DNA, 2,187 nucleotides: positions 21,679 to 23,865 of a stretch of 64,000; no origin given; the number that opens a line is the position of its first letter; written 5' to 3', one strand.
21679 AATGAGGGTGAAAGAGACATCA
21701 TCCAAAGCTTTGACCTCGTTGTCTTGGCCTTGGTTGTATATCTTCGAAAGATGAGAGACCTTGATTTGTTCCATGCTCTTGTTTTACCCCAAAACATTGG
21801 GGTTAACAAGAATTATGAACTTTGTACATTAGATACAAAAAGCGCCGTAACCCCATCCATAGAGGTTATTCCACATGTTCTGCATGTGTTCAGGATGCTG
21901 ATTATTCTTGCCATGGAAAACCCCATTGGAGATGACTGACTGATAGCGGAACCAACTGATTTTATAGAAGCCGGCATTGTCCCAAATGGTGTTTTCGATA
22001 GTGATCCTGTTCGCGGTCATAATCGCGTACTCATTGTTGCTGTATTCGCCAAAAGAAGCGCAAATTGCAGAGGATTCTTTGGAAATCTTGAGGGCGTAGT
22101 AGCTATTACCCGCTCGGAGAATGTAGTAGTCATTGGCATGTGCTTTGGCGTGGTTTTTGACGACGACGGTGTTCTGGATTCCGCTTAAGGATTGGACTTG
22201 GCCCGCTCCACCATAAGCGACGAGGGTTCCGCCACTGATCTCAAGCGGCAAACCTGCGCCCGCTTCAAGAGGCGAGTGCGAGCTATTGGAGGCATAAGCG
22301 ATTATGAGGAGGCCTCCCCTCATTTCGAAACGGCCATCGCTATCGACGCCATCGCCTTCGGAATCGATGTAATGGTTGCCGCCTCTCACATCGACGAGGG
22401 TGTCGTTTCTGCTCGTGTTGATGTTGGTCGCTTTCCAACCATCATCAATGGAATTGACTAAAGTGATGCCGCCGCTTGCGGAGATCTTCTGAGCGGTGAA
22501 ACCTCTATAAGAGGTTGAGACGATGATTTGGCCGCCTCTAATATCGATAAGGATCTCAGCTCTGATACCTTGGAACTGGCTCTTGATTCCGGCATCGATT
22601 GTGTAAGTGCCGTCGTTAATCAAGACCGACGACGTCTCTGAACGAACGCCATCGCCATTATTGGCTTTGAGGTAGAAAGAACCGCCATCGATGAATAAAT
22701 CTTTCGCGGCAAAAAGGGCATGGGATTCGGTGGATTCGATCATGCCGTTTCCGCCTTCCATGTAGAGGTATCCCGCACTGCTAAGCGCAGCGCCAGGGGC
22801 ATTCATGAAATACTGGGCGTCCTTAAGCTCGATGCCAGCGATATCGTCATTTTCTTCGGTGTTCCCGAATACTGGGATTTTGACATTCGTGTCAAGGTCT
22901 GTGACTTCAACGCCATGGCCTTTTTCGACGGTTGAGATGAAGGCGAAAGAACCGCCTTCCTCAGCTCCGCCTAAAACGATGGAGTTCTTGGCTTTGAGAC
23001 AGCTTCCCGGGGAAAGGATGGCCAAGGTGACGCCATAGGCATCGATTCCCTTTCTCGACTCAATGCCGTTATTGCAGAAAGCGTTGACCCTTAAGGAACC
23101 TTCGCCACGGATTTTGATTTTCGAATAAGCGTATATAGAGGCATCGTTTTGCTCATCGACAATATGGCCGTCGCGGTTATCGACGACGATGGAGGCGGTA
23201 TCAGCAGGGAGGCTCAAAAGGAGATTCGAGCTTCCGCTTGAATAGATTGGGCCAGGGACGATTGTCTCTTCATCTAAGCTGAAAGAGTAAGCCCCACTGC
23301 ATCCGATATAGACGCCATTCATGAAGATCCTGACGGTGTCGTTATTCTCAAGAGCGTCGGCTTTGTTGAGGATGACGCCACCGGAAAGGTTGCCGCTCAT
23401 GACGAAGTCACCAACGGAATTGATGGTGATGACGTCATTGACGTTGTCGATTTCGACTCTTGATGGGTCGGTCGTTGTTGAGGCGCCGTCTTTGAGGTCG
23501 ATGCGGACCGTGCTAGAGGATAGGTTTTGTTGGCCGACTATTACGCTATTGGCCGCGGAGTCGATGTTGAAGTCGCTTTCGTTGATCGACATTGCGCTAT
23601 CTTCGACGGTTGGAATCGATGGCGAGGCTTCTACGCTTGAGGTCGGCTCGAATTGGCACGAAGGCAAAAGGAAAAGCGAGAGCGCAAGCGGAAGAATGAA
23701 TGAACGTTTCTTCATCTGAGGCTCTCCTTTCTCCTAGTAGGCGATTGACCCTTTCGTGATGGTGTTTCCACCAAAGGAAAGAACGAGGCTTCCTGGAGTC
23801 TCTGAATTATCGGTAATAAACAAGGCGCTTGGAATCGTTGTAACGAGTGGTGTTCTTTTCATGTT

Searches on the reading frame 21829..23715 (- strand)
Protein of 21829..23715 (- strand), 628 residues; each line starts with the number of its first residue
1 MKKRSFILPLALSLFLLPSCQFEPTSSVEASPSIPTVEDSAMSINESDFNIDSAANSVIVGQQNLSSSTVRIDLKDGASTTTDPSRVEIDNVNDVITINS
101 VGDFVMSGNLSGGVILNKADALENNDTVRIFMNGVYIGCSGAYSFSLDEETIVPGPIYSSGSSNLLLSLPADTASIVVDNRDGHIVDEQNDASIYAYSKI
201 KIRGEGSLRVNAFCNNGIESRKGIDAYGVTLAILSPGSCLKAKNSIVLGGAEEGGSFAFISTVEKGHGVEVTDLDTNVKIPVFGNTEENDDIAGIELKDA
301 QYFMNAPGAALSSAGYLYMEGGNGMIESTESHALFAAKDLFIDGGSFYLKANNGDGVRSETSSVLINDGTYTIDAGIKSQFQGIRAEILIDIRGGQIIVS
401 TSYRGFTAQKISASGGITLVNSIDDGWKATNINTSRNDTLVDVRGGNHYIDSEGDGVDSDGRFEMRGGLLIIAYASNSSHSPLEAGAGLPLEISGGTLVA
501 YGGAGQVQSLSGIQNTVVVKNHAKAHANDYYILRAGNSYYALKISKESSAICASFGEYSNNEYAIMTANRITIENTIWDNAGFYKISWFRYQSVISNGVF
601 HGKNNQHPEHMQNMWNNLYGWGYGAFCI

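Call 72: search_protein_families(library=pfam, proteins=[window:21829-23715:-], max_evalue=0.00001)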
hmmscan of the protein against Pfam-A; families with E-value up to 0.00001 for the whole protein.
window:21829-23715:- (628 aa): 1 family
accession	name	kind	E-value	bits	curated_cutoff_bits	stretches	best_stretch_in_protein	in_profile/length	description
PF14262.12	Cthe_2159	-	4.9e-32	111.7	25.8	3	94-330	3-203/262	Carbohydrate-binding domain-containing protein Cthe_2159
